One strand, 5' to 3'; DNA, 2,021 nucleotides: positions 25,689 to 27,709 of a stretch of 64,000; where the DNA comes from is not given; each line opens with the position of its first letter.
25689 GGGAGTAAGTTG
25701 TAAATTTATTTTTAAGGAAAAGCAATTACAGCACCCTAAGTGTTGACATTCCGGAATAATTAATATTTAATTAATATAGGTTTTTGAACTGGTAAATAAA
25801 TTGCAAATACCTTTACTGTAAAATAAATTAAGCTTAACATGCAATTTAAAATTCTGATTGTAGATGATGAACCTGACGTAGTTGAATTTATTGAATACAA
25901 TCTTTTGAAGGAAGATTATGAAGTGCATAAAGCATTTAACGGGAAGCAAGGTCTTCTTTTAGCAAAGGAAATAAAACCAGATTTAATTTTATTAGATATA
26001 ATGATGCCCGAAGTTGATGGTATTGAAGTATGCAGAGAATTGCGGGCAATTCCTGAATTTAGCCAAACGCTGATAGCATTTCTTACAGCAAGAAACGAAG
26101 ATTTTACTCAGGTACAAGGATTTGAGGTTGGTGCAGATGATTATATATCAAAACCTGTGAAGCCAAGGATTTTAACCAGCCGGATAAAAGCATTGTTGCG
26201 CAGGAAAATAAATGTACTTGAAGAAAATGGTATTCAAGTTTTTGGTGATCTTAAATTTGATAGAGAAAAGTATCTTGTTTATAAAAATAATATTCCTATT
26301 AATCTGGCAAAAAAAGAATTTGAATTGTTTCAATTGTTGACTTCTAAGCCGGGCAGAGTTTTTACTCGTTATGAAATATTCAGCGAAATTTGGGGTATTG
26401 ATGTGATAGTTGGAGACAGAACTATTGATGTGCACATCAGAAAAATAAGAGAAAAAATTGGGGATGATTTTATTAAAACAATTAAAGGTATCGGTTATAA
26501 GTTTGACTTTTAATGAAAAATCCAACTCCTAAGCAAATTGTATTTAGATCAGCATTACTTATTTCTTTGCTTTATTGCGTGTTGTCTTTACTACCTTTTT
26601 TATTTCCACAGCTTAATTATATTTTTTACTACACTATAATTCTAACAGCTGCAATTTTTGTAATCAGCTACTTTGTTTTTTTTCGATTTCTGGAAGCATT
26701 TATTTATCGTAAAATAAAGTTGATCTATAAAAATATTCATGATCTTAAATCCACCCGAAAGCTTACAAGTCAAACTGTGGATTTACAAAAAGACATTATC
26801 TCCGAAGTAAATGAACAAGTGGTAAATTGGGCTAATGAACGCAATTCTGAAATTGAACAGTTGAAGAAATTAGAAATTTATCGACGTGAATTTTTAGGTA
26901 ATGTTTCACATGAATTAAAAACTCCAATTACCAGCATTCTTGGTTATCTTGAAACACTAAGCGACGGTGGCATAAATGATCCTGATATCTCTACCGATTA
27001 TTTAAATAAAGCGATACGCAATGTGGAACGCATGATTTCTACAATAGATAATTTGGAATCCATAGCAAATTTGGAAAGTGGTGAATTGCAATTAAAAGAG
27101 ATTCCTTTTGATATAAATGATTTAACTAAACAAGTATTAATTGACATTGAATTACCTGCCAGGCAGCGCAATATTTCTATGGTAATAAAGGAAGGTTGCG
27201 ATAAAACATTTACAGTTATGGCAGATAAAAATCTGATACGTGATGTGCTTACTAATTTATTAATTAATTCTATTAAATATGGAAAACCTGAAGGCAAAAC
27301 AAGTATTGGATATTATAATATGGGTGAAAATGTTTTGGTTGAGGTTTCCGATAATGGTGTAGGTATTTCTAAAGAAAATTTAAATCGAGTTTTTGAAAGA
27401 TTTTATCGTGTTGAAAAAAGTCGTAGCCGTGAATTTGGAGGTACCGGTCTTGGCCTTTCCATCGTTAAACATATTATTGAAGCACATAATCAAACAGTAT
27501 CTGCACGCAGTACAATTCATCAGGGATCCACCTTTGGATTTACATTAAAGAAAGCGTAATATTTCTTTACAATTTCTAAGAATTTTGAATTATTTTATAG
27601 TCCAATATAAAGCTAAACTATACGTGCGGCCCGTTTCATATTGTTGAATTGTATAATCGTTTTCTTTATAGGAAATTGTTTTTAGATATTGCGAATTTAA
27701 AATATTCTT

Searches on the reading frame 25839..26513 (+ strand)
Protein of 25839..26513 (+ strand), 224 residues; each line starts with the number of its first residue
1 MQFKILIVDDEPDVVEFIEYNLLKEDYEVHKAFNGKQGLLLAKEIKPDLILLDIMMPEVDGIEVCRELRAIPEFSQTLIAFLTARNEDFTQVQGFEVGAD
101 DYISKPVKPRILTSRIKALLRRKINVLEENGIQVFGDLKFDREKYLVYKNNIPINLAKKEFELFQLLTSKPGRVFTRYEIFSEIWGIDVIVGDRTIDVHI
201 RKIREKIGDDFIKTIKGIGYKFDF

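Call 80: search_protein_families(library=pfam, proteins=[window:25839-26513:+], max_evalue=0.001)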
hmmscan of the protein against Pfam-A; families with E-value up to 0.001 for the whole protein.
window:25839-26513:+ (224 aa): 2 families
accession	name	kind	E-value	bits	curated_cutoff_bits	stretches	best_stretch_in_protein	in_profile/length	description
PF00072.30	Response_reg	-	1.2e-28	99.9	30.2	1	5-116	1-110/111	Response regulator receiver domain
PF00486.34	Trans_reg_C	-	2.4e-22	79.2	26.2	1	153-222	3-77/77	Transcriptional regulatory protein, C terminal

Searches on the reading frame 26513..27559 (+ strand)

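Call 80: search_protein_families(library=pfam, proteins=[window:26513-27559:+], max_evalue=0.001)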
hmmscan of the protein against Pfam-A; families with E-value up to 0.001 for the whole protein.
window:26513-27559:+ (348 aa): 2 families
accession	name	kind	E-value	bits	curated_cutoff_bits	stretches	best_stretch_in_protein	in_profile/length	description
PF02518.31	HATPase_c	-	4e-26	92.1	26.4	1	238-347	2-109/111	Histidine kinase-, DNA gyrase B-, and HSP90-like ATPase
PF00512.31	HisKA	-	4.8e-17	62.2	26.9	1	124-190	2-66/66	His Kinase A (phospho-acceptor) domain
